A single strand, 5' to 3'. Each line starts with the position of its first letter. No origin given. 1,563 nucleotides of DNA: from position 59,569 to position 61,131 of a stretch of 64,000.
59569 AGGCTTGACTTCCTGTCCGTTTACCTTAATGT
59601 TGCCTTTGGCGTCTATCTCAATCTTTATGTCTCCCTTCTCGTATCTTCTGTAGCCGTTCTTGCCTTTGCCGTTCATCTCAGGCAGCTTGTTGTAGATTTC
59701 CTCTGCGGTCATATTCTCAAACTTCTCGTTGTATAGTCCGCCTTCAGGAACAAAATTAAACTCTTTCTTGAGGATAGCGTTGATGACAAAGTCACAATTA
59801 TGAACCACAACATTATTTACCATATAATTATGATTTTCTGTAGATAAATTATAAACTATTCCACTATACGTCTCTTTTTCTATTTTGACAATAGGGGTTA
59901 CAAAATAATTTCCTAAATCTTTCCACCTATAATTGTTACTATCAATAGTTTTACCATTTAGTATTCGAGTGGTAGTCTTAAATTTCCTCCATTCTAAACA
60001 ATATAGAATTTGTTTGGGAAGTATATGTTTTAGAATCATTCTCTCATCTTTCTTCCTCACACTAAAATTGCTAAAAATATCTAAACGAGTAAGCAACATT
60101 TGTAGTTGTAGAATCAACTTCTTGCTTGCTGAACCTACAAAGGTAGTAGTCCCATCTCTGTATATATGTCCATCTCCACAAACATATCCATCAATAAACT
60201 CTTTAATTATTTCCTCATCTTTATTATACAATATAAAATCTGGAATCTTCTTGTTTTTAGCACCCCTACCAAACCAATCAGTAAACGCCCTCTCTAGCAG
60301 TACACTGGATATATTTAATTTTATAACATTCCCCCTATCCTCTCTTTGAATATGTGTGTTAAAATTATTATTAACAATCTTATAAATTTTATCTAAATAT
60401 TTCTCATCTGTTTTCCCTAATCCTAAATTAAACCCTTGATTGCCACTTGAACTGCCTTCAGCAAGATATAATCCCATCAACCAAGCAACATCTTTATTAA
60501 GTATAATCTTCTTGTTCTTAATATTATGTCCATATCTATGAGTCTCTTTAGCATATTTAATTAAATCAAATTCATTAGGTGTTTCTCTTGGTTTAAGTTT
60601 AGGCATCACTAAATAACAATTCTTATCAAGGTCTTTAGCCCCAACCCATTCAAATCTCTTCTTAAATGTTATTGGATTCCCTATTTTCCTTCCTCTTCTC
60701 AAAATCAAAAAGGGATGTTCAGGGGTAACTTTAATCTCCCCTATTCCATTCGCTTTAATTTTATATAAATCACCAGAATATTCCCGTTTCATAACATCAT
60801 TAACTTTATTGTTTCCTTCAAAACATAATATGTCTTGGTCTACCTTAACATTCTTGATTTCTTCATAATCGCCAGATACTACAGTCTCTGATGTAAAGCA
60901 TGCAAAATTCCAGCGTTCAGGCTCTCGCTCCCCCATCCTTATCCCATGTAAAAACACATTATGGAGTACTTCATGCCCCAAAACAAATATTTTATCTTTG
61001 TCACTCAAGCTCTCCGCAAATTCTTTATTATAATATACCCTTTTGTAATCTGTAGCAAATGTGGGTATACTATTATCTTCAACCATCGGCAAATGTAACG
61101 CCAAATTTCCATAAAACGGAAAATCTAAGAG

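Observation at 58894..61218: Second intein, inserted in a DUF2201-type metallopeptidase/vWA protein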

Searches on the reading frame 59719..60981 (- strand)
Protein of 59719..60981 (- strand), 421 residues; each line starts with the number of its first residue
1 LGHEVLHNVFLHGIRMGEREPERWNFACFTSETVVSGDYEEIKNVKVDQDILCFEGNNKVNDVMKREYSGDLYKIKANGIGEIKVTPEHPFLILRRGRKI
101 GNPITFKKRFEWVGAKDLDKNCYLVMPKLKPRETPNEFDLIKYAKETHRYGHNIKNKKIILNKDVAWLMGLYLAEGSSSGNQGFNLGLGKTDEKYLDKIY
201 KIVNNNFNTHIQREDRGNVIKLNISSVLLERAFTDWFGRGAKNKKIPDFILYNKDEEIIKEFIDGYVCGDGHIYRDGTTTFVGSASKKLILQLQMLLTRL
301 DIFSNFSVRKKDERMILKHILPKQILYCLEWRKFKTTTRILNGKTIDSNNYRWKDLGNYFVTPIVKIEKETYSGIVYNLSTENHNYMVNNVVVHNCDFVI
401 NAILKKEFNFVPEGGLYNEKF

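Call 17: find_homologous_proteins(query=window:59797-60900:-, max_evalue=0.001)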
Query seq(368 aa) (368 aa): 13 proteins with E <= 0.001 among 1587 candidates.
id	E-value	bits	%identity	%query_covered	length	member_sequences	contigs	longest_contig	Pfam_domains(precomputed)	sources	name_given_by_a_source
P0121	4.9e-45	172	33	100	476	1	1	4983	PF14528.12,PF14890.12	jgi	jgi:hypothetical protein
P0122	2.1e-38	150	32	100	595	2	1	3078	PF14528.12,PF14890.12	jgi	-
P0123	7.0e-37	145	32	100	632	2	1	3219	PF14528.12,PF14890.12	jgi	-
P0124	1.6e-36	144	30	100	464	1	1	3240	PF14528.12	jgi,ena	-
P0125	1.4e-24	105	30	96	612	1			PF19295.6,PF14528.12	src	-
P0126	4.5e-20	90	31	88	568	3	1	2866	PF01458.24,PF14528.12,PF14890.12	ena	-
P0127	8.3e-20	89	29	100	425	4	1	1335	PF14528.12,PF13403.12,PF14890.12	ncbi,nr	ncbi:MAG: LAGLIDADG family homing endonuclease, partial [Candidatus Curtissbacteria bacterium]|nr:LA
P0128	1.9e-18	85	29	77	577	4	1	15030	PF19295.6,PF14528.12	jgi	-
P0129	1.1e-16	79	31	68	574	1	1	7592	PF01458.24,PF14528.12,PF14890.12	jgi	-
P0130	8.4e-13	66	32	59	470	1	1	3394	PF19295.6,PF05203.22,PF13403.12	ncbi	ncbi:MAG: hypothetical protein AABX02_00175, partial [archaeon]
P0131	3.2e-12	64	26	67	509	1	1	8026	PF19295.6,PF14528.12,PF13403.12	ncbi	-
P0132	2.5e-9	55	25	66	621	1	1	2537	PF08343.16,PF00317.27,PF14528.12,PF01079.26,PF14890.12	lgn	-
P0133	7.4e-9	53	25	66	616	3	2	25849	PF07591.16,PF08343.16,PF00317.27,PF01079.26,PF14890.12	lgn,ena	-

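Call 33: search_protein_representatives(protein=window:59719-60981:-)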
Query: 421 residues. Proteins with E-value up to 0.001 (for the whole library): 7051; up to 1e-10: 2788; up to 1e-30: 270. The best 150 are listed.
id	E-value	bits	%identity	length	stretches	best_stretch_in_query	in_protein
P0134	5.8e-287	967.6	100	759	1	1-421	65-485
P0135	1.4e-167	574.3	45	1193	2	7-421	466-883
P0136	4.4e-97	342.0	45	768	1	2-420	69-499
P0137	1.4e-91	323.9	44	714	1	2-410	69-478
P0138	2.8e-90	319.6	35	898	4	124-399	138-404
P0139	1.0e-86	307.9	34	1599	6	120-398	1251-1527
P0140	1.4e-81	290.9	41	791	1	2-416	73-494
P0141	1.1e-80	288.0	39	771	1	3-415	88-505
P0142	3.1e-76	273.3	41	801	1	2-405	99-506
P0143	5.3e-73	262.6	40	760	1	3-414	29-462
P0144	5.6e-70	252.7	39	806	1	7-405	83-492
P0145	7.2e-69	249.0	28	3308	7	26-401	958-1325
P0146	9.7e-69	248.6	36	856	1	2-404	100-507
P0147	1.1e-68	248.5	38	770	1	3-421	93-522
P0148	1.1e-68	248.4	40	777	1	3-409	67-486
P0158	1.6e-59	218.2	35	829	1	3-418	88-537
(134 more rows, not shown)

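Call 37: list_cluster_members(proteins=[P0134, P0135, P0136, P0137, P0140, P0141, P0143, P0147, P0148, P0158])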
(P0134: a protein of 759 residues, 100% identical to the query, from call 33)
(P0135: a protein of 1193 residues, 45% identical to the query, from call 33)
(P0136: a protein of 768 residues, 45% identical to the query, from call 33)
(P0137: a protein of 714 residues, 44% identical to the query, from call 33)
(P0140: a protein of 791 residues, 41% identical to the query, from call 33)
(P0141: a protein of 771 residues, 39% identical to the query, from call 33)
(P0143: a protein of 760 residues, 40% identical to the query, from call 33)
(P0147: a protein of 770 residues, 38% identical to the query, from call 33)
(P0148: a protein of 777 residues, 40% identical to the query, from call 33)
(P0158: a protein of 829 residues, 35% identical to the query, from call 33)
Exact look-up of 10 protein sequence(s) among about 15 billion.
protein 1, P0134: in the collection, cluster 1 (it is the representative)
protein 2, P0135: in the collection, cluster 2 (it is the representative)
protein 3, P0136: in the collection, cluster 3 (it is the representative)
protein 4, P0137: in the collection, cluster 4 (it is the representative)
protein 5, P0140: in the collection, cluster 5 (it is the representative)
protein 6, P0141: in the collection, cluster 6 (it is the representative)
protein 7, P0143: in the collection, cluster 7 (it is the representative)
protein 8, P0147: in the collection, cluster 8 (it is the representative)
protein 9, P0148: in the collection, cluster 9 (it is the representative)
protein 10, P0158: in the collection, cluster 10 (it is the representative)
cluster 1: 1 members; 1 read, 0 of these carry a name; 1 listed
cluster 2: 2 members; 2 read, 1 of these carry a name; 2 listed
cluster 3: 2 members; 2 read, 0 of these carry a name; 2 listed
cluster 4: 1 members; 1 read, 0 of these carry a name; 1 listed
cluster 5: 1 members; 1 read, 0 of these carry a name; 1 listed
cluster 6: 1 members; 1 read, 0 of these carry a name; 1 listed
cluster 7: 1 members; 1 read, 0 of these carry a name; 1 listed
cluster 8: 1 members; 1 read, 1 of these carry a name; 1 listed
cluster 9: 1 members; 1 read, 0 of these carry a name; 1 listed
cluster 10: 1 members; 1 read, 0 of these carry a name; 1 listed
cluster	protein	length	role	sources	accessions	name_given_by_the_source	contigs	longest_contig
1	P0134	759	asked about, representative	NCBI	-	-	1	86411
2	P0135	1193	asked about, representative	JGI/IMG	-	-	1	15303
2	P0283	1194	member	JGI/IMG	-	intein/homing endonuclease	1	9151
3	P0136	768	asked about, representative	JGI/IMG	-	-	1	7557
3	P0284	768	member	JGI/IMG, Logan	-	-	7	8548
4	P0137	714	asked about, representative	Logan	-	-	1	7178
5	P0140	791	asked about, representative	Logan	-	-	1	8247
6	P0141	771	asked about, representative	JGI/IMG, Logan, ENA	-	-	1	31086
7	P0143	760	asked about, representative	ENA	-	-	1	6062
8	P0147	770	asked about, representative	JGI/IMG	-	predicted metal-dependent peptidase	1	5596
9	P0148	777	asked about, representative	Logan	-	-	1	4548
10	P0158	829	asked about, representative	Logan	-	-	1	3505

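Call 44: search_solved_structures(query=window:59797-60900:-, max_evalue=0.01, show_alignments=2)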
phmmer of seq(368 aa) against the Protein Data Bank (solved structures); distinct sequences matched with E-value up to 0.01: 3.
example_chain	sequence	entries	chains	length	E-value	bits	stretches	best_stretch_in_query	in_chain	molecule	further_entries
2cw7_A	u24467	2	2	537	6.5e-10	41.8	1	130-363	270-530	Endonuclease PI-PkoII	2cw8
7qsu_A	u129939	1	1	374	0.00053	22.3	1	125-285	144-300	V-ATPase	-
7qss_A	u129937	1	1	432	0.00076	21.8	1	126-282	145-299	V-type ATP synthase alpha chain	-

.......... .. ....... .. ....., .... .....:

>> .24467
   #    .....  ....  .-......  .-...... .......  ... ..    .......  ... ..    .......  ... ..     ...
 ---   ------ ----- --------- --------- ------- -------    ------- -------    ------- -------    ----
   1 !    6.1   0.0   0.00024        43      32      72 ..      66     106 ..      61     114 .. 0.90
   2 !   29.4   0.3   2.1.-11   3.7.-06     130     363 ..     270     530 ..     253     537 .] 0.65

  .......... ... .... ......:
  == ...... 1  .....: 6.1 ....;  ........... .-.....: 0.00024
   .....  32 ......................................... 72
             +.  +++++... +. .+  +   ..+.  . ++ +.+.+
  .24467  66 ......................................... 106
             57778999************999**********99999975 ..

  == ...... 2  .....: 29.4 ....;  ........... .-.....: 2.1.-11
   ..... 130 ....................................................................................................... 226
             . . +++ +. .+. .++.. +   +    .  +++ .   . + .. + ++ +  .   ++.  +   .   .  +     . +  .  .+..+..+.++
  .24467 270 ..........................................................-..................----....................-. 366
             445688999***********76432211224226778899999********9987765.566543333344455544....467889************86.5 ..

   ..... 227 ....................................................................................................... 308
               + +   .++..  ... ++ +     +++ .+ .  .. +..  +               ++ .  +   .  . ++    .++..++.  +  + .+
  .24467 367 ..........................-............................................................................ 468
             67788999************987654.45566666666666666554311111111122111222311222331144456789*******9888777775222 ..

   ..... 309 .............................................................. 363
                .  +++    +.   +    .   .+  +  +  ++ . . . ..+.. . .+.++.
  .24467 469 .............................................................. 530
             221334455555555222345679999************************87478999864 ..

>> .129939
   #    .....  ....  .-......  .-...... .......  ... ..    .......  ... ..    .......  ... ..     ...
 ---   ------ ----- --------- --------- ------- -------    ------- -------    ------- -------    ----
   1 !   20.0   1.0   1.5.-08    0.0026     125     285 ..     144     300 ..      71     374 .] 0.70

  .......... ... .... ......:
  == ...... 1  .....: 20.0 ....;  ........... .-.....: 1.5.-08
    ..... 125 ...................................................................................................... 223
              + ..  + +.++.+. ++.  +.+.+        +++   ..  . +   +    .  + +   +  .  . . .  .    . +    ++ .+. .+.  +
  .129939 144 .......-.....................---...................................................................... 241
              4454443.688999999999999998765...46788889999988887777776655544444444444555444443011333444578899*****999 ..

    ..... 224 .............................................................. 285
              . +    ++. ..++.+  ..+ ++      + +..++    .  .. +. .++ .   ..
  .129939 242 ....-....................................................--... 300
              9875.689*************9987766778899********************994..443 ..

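Call 52: find_encoding_contigs(protein=P0141, flank=8000, max_places=2)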
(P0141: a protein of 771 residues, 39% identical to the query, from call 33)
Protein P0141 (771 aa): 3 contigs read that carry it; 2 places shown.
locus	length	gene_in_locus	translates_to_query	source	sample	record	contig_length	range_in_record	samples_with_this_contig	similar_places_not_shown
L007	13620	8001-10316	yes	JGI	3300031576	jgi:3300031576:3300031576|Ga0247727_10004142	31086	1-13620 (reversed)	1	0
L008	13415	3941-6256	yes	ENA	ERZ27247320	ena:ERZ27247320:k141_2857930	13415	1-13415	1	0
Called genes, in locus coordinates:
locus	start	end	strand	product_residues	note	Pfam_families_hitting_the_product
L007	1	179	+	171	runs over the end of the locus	-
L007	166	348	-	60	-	-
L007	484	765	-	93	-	-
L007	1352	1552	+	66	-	-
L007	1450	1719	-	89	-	-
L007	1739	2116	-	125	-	-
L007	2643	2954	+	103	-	-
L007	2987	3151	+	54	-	-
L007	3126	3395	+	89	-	-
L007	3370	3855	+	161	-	PF14791:DNA_pol_B_thumb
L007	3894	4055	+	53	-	-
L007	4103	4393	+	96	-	-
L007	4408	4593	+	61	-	-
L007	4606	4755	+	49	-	-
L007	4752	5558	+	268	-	PF08401:ArdcN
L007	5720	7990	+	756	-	PF07728:AAA_5 (faint)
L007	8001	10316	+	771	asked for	PF13203:DUF2201_N, PF14528:LAGLIDADG_3 (weak), PF13203:DUF2201_N, PF09967:DUF2201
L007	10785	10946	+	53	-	-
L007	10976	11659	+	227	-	-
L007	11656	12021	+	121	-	-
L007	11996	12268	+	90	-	-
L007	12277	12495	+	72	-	-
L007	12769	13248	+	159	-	-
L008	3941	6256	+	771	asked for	PF13203:DUF2201_N, PF14528:LAGLIDADG_3 (weak), PF13203:DUF2201_N, PF09967:DUF2201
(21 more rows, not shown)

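Call 74: search_dna_similar(query=window:59719-60981:-, collection=phages, mode=protein, max_rows=25, max_evalue=0.00001)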
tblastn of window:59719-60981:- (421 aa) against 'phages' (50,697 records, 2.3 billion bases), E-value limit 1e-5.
Records with a match: 6; places in all: 6; records where one place covers at least 80% of the query: 0.
Best place of each record, by identity: <60% 6.
By first word of the organism name: Pseudomonas 2; Lactobacillus 2; uncultured 1; Enterococcus 1.
By host as written in the record: Pseudomonas sp. 2; Lactobacillus plantarum 2; - 1; Enterococcus sp. 1.
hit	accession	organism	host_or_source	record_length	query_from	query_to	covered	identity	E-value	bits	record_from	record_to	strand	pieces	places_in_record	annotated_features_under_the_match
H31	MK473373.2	Pseudomonas phage Lana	Pseudomonas sp.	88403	28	277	59%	26.8%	1e-8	63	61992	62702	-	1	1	modification methylase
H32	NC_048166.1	Pseudomonas phage Lana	Pseudomonas sp.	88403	28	277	59%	26.8%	1e-8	63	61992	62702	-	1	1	DNA methyltransferase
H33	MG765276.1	Lactobacillus phage Nyseid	Lactobacillus plantarum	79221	26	273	59%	26.6%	3e-7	59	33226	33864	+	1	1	DNA-cytosine methyltransferase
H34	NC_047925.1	Lactobacillus phage Nyseid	Lactobacillus plantarum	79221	26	273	59%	26.6%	3e-7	59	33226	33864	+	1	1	DNA methyltransferase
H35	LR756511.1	uncultured phage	metagenomic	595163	26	278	60%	25.8%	7e-7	58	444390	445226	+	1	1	record has no annotation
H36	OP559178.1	Enterococcus phage vB_Efa29212_3e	Enterococcus sp.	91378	27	272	58%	25.5%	1e-10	69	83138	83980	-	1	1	hypothetical protein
